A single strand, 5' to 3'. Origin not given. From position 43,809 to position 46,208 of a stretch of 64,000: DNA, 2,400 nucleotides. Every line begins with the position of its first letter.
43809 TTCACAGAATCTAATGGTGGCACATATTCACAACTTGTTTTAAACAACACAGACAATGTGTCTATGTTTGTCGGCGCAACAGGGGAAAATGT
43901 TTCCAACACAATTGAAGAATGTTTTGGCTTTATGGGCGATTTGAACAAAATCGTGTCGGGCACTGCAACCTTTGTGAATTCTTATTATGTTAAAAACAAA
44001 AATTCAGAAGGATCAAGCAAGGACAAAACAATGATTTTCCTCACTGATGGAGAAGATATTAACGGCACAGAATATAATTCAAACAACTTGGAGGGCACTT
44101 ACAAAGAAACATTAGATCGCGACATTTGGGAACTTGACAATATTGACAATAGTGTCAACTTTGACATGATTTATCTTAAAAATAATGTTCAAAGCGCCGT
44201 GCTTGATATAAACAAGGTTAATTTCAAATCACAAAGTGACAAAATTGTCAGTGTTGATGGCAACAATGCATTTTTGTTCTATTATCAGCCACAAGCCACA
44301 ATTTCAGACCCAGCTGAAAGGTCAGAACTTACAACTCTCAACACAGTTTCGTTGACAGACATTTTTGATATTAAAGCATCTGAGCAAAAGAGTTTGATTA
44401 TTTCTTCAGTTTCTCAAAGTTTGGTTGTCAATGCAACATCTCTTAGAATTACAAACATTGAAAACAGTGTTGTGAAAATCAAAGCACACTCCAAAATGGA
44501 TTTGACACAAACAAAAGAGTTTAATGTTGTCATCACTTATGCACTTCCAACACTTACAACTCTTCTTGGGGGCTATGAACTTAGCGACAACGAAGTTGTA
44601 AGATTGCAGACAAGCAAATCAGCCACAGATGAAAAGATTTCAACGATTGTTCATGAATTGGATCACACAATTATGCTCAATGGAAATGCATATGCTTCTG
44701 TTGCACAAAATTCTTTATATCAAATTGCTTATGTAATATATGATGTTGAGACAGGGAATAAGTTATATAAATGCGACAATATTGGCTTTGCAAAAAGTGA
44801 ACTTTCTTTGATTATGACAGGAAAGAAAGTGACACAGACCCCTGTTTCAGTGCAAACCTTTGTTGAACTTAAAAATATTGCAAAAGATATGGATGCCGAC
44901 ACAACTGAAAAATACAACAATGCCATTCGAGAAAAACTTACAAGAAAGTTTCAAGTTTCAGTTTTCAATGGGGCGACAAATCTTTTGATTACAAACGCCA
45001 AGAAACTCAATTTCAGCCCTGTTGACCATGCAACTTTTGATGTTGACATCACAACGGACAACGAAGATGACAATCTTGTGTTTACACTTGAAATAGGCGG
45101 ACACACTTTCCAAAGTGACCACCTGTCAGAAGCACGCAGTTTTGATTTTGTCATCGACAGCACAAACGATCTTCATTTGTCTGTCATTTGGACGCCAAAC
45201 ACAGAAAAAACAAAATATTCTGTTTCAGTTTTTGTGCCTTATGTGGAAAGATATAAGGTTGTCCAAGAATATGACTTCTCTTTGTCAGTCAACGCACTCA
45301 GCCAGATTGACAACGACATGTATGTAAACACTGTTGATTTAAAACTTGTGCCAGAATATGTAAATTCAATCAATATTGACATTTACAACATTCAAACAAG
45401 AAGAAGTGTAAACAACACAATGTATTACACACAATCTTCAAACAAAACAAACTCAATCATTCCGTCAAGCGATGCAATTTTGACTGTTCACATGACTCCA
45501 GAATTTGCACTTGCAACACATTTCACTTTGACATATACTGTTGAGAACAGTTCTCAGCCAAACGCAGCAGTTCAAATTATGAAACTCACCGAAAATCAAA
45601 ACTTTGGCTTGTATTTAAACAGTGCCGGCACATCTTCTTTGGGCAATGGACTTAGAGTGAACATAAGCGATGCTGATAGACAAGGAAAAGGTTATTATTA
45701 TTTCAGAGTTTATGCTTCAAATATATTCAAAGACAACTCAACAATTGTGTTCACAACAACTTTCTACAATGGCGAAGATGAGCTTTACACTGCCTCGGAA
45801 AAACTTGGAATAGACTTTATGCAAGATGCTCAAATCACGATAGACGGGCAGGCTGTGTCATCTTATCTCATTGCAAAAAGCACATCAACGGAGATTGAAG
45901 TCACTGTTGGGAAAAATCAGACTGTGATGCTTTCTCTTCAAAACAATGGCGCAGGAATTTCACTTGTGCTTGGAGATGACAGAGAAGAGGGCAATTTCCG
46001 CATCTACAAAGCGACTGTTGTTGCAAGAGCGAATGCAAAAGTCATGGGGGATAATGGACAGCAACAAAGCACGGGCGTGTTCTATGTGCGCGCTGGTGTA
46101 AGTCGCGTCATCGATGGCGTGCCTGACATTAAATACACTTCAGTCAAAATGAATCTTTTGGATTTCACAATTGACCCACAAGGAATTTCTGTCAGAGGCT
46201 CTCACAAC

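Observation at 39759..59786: Single 20-kb gene for a 6,675-aa lipoprotein of Ig-like plus GLUG beta-helix modules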

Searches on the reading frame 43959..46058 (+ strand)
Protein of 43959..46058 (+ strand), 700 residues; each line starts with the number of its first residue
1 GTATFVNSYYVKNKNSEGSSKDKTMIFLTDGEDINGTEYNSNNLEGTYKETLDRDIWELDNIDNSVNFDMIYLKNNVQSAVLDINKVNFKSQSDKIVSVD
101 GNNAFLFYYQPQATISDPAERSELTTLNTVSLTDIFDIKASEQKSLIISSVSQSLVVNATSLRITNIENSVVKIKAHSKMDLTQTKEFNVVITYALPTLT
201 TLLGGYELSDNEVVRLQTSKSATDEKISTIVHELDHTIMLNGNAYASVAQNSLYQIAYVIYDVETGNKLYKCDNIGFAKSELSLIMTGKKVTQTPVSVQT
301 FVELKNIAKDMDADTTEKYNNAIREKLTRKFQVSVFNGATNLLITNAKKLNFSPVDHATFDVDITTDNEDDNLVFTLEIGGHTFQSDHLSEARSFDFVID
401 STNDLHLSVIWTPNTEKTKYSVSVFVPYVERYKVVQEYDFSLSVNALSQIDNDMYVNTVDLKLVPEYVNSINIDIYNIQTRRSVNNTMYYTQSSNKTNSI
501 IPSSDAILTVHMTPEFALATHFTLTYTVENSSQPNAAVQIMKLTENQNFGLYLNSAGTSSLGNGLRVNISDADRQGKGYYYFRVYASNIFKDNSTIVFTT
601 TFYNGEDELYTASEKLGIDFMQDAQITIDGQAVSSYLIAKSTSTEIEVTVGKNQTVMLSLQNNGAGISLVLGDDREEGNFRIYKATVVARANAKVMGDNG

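Call 8: search_protein_families(library=pfam, proteins=[window:43959-46058:+], max_evalue=10)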
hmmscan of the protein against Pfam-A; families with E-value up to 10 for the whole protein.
window:43959-46058:+ (700 aa): 4 families
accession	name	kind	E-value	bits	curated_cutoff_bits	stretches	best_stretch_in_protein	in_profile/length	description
PF24668.1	KH_Vigilin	-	0.062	13.3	27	1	638-656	7-25/50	Vigilin KH domain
PF11634.13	IPI_T4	-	0.15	12.6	25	1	13-40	11-34/76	Nuclease inhibitor from bacteriophage T4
PF17890.6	WW_like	-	0.15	12.5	37.8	1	245-277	14-46/53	Peptidoglycan hydrolase LytB WW-like domain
PF10857.13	DUF2701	-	0.18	12.3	25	1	459-493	19-55/63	Protein of unknown function (DUF2701)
